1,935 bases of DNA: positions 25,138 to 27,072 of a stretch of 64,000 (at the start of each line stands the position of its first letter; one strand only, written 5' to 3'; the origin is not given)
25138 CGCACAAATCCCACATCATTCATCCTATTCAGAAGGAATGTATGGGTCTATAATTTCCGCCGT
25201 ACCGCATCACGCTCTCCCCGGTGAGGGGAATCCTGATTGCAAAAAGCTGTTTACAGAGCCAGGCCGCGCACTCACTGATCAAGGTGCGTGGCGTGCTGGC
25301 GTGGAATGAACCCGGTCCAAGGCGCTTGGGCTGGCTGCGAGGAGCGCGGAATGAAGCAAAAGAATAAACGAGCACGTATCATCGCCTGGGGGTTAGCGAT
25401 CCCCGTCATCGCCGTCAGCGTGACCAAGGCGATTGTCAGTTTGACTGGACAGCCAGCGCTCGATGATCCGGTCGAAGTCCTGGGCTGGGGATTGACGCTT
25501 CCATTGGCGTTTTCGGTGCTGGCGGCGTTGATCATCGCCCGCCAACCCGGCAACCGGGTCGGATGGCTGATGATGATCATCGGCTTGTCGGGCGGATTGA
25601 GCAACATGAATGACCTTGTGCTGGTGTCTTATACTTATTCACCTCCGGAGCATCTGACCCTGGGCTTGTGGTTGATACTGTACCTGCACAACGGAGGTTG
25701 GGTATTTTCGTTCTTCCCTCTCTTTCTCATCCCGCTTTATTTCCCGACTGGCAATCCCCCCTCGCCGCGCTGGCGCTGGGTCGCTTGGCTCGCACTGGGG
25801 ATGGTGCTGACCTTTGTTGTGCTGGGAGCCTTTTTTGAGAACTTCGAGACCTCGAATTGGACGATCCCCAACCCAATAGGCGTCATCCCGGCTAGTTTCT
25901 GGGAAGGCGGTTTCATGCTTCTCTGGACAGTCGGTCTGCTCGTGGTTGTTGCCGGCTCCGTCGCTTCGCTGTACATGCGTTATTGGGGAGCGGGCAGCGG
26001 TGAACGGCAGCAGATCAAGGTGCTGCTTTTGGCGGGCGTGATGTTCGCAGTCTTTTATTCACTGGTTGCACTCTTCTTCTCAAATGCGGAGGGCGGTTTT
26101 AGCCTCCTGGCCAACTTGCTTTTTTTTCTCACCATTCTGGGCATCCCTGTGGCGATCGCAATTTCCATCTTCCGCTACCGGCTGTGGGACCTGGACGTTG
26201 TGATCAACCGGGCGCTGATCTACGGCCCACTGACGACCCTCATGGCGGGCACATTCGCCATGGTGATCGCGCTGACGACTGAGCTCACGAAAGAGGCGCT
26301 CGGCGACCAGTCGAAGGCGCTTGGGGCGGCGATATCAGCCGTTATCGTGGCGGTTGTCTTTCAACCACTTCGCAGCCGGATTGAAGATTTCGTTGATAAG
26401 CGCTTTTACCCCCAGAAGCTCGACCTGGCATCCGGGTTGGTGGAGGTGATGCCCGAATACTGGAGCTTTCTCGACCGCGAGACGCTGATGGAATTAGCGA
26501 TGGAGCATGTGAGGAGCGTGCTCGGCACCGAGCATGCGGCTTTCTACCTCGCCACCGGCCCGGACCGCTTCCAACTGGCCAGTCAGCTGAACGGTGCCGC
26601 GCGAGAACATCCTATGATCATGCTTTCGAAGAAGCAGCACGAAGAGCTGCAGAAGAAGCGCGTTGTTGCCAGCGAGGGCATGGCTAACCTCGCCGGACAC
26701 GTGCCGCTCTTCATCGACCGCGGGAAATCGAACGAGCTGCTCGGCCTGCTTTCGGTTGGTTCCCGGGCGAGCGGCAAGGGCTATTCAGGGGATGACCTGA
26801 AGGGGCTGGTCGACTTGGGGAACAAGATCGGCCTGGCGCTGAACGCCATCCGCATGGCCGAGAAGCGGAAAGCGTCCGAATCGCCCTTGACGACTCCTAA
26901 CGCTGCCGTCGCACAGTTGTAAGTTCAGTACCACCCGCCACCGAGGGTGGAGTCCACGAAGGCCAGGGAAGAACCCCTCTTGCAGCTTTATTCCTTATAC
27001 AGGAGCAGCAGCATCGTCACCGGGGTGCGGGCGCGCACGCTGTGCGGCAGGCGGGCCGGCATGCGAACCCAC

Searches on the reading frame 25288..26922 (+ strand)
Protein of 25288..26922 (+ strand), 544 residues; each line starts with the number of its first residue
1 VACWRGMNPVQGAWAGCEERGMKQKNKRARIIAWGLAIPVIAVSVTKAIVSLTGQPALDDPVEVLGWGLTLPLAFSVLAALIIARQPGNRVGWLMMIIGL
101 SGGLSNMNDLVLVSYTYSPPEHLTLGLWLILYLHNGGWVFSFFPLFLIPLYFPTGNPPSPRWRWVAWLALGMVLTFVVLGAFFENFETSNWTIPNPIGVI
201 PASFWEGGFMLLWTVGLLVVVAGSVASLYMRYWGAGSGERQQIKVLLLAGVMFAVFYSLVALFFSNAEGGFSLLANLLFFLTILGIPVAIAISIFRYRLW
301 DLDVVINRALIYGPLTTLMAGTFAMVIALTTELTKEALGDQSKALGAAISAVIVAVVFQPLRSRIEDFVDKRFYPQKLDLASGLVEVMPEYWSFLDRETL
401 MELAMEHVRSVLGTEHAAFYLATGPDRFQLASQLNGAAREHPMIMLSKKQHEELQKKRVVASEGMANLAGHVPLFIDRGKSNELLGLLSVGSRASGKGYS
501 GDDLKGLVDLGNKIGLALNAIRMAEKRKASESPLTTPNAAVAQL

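Call 7: search_protein_families(library=pfam, proteins=[window:25288-26922:+], max_evalue=0.01)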
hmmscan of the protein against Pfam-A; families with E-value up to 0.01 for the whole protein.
window:25288-26922:+ (544 aa): 1 family
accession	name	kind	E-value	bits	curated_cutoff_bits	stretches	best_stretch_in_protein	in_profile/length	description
PF01590.32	GAF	-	0.007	17.3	22.4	0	396-518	1-133/133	GAF domain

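Call 21: search_protein_families(library=ncbifam, proteins=[window:25288-26922:+], max_evalue=0.01)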
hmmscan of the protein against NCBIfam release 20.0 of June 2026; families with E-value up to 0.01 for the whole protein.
window:25288-26922:+ (544 aa): 1 family
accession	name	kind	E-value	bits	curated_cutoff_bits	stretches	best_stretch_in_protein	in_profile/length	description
TIGR02916.1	PEP_his_kin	equivalog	1.3e-08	33.9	300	1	73-440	8-364/679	XrtA/PEP-CTERM system histidine kinase PrsK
